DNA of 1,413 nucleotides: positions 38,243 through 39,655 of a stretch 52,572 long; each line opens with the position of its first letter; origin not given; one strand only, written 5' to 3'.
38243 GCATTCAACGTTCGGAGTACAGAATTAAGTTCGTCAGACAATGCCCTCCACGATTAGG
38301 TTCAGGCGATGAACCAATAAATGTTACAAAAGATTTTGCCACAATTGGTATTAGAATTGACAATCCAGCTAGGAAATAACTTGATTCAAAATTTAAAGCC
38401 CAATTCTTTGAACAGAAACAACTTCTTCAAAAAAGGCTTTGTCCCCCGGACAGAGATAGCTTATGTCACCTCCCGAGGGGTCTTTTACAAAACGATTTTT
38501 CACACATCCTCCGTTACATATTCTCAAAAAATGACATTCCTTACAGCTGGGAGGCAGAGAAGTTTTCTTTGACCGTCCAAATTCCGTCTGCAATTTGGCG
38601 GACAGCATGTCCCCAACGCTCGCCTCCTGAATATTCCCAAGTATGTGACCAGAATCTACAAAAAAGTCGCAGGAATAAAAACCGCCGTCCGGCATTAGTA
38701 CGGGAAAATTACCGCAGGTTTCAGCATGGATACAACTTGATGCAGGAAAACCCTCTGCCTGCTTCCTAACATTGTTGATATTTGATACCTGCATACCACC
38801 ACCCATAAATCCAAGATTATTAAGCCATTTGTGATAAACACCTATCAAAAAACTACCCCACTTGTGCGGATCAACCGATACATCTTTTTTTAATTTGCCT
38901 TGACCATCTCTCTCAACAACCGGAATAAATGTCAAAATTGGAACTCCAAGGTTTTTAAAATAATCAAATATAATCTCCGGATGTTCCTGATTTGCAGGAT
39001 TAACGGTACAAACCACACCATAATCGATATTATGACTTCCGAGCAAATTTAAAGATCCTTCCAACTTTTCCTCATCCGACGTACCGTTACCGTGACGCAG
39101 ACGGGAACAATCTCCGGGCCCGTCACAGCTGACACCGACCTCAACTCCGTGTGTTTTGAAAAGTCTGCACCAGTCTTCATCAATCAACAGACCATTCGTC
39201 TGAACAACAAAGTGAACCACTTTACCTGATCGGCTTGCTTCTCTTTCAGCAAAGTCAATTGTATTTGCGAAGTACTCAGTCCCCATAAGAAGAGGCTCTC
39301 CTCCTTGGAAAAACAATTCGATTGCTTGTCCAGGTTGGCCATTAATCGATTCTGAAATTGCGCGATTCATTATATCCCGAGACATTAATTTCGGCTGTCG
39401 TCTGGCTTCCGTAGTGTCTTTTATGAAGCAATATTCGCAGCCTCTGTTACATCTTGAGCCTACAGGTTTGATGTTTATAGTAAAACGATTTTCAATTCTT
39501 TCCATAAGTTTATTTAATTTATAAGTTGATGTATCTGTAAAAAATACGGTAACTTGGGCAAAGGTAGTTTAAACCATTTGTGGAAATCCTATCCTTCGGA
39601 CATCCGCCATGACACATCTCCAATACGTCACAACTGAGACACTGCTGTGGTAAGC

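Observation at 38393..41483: Operon of a C-terminal J-domain protein followed by two tandem anSME-like radical SAM/SPASM enzymes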

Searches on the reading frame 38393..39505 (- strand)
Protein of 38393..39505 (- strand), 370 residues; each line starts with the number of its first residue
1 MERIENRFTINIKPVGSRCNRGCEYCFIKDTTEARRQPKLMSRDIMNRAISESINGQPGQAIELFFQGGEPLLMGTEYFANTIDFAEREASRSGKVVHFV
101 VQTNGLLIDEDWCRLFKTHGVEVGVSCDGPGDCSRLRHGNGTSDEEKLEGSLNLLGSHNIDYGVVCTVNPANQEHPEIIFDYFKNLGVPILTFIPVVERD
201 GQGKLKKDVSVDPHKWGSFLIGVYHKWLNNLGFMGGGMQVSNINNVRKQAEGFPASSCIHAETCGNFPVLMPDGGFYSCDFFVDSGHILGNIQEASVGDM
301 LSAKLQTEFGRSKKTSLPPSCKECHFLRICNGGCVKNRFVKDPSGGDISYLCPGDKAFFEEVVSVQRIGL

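Call 3: search_protein_families(library=pfam, proteins=[window:38393-39505:-], max_evalue=0.1)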
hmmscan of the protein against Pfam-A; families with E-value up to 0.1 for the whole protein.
window:38393-39505:- (370 aa): 3 families
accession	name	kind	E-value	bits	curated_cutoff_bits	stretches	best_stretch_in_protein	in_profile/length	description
PF04055.27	Radical_SAM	-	1.5e-13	51.7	29.5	1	15-165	3-147/166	Radical SAM superfamily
PF13186.11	SPASM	-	6.2e-07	30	21.5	1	270-325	10-67/67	Iron-sulfur cluster-binding domain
PF13353.11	Fer4_12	-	6.8e-06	26.9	22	1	17-123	13-113/137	4Fe-4S single cluster domain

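Call 4: search_protein_families(library=ncbifam, proteins=[window:38393-39505:-], max_evalue=0.1)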
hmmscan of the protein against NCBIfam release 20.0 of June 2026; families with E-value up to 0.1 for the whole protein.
window:38393-39505:- (370 aa): 63 families (the best 25 are shown)
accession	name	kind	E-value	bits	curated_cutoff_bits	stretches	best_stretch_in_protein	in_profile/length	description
TIGR03942.1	sulfatase_rSAM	equivalog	1.4e-89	300.7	349.45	1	10-363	2-354/363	anaerobic sulfatase maturase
NF010308.0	PRK13745.1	equivalog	2.1e-62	211.4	484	1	9-363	14-382/412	anaerobic sulfatase-maturation protein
NF010321.0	PRK13758.1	equivalog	6.6e-54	183.5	441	1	9-364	5-360/370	anaerobic sulfatase-maturase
NF041298.1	rSAM_mat_DynA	equivalog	2.5e-42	145.1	450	1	12-362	5-349/356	dynobactin maturation radical SAM/SPASM protein DynA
NF041718.1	rSAM_phane_AMC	equivalog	1.1e-40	139.8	425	1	17-340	14-333/362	cyclophane-forming radical SAM peptide maturase AmcB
NF041707.1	rSAM_YhhB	equivalog_domain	4.3e-35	121.3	445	1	15-355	8-354/369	cyclophane-forming radical SAM/SPASM peptide maturase YhhB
TIGR04269.1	SAM_SPASM_FxsB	subfamily_domain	6.4e-33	114.3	370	1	15-347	8-346/363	FxsB family cyclophane-forming radical SAM/SPASM peptide maturase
TIGR04083.1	rSAM_pep_methan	hypoth_equivalog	1.4e-32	113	300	1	19-362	10-339/376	TIGR04083 family peptide-modifying radical SAM enzyme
NF041300.1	rSAM_mat_DarW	exception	8.5e-31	107.2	650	1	17-364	49-396/415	radical SAM/SPASM peptide maturase DarW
TIGR04261.1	rSAM_GlyRichRpt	subfamily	3.2e-29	102.1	310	1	16-341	4-334/363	cyclophane-forming radical SAM/SPASM peptide maturase GrrM/OscB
NF047865.1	rSAM_PapB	equivalog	1e-25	90.7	340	1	17-337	11-319/330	PapB family radical SAM/SPASM ranthipeptide maturase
TIGR04496.1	rSAM_XyeB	equivalog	5.4e-25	87.9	450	2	15-229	10-229/385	cyclophane-forming radical SAM/SPASM peptide maturase XyeB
TIGR03978.1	rSAM_paired_1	equivalog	7e-25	87.7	370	2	15-190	89-264/466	His-Xaa-Ser system radical SAM maturase HxsB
NF038005.1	rSAM_mat_DarE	equivalog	1.4e-24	86.7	650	1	17-348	82-414/432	darobactin maturation radical SAM/SPASM protein DarE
TIGR04163.1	rSAM_cobopep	equivalog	9.9e-21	74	375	1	12-340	68-393/428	peptide-modifying radical SAM enzyme CbpB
TIGR04085.1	rSAM_more_4Fe4S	domain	3.3e-15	56.3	27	1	266-342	5-82/93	SPASM domain-containing protein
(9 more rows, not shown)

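Call 16: search_solved_structures(query=window:38393-39505:-, show_alignments=1)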
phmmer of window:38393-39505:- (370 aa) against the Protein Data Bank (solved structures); distinct sequences matched with E-value up to 0.001: 10.
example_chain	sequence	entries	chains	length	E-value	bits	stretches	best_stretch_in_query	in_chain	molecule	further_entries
4k37_A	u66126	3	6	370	2.1e-45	158.6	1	10-361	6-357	Anaerobic sulfatase-maturating enzyme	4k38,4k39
4k36_A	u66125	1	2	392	2.6e-45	158.3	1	10-361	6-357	Anaerobic sulfatase-maturating enzyme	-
9gm3_A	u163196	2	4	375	9.2e-28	100.5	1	7-342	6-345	ChlB radical SAM domain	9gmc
5wgg_A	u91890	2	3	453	2.1e-12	50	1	16-134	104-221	Radical SAM domain protein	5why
6b4c_A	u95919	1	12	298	1e-05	28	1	16-170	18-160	Viperin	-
9dfw_A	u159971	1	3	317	1.2e-05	27.8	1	16-170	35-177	Radical SAM core domain-containing protein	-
9dgw_A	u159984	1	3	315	1.2e-05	27.7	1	16-170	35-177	Radical SAM core domain-containing protein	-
7n7i_A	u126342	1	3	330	1.3e-05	27.6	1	16-169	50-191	Viperin-like enzyme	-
9dfu_A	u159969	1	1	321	0.00031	23.1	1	17-146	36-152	Radical SAM core domain-containing protein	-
9dfn_A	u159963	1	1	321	0.00033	23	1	17-146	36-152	Radical SAM core domain-containing protein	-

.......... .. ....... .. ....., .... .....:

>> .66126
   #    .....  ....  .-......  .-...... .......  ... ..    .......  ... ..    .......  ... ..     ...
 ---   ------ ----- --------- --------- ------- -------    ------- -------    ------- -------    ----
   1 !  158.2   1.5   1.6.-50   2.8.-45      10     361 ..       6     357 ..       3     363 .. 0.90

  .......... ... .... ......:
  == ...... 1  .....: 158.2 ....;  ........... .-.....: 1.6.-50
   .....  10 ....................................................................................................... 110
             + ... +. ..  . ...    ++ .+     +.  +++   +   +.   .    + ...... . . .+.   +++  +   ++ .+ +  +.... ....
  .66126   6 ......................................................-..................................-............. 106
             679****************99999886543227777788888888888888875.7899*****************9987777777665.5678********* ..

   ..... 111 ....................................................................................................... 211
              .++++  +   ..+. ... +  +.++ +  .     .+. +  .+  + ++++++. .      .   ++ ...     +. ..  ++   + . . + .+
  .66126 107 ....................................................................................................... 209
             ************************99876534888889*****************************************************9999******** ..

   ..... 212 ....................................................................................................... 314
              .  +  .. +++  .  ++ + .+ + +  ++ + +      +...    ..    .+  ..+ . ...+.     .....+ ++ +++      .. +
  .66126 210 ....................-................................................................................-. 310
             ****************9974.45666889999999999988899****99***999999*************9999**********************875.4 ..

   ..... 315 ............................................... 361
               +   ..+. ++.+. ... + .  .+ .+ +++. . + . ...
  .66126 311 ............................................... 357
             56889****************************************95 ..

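Call 23: find_homologous_proteins(query=window:38393-39505:-, max_evalue=1e-20)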
Query window:38393-39505:- (370 aa): 165 proteins with E <= 1e-20 among 1856 candidates; the best 120 are listed.
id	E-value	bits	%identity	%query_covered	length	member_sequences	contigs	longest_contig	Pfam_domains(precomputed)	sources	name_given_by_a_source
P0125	9.4e-258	872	100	100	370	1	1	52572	PF13186.12,PF04055.28,PF13353.12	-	-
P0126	1.1e-72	263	36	98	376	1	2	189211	PF13186.12,PF04055.28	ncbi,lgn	-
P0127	5.5e-72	261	37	98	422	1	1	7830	PF13186.12,PF04055.28,PF02810.22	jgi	jgi:uncharacterized protein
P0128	7.8e-71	257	35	96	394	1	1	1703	PF13186.12,PF04055.28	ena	-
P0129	1.6e-70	256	37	98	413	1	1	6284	PF13186.12,PF04055.28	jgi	jgi:uncharacterized protein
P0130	6.2e-70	254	36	96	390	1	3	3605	PF13186.12,PF04055.28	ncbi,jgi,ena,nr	ncbi:MAG: anaerobic sulfatase maturase [Methanoregulaceae archaeon]|nr:anaerobic sulfatase maturase 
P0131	8.1e-70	254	37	98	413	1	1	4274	PF13186.12,PF04055.28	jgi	jgi:uncharacterized protein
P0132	8.2e-70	254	38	96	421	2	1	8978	PF13186.12,PF04055.28,PF02810.22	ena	-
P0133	1.4e-69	253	35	96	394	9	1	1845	PF13186.12,PF04055.28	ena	-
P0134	1.4e-69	253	36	98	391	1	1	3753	PF13186.12,PF04055.28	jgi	jgi:uncharacterized protein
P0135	2.1e-69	253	36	97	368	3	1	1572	PF13186.12,PF04055.28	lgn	-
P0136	2.9e-69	252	36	96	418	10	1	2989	PF13186.12,PF04055.28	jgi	-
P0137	3.4e-69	252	36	96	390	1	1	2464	PF13186.12,PF04055.28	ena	-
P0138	3.4e-69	252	36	96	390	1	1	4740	PF13186.12,PF04055.28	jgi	-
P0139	5.1e-69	251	36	98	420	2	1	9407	PF13186.12,PF04055.28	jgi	jgi:uncharacterized protein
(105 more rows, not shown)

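Call 26: find_encoding_contigs(protein=P0126, flank=8000, max_places=2)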
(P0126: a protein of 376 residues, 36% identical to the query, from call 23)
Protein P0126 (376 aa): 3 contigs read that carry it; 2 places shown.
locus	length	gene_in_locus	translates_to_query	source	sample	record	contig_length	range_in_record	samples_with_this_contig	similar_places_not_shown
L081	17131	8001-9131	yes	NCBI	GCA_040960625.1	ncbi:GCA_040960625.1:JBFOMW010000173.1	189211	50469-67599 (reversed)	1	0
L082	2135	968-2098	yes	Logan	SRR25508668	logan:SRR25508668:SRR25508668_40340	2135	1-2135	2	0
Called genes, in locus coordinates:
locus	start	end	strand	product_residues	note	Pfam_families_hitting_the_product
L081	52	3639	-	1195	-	PF12679:ABC2_membrane_2 (faint), PF12730:ABC2_membrane_4, PF01433:Peptidase_M1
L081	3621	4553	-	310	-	PF00005:ABC_tran, PF13304:AAA_21 (weak)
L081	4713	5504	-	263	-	-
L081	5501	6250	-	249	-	PF00005:ABC_tran, PF13304:AAA_21 (weak)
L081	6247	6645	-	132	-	PF00392:GntR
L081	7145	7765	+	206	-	-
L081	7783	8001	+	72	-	-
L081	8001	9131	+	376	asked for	PF04055:Radical_SAM, PF13186:SPASM (weak)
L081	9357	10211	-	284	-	PF01738:DLH, PF00326:Peptidase_S9 (faint), PF02129:Peptidase_S15 (weak), PF08840:BAAT_C (faint)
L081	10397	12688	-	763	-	-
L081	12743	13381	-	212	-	-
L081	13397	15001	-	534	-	PF00884:Sulfatase, PF01663:Phosphodiest (weak), PF16347:SGSH_C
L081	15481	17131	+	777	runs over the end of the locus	-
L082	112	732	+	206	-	-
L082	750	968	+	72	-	-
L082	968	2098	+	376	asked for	PF04055:Radical_SAM, PF13186:SPASM (weak)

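Call 42: search_protein_families(library=padloc, proteins=[window:38393-39505:-], max_evalue=0.01)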
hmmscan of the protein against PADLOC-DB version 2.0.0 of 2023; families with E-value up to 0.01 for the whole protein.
window:38393-39505:- (370 aa): 2 families
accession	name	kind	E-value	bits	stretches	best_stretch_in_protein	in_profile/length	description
PDLC02903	pVip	-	2.5e-13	48.1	1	17-200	8-178/257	Viperins not associated with kinases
PDLC02904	pVip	-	3.6e-09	34.5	1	17-174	11-155/262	Viperins associated with kinases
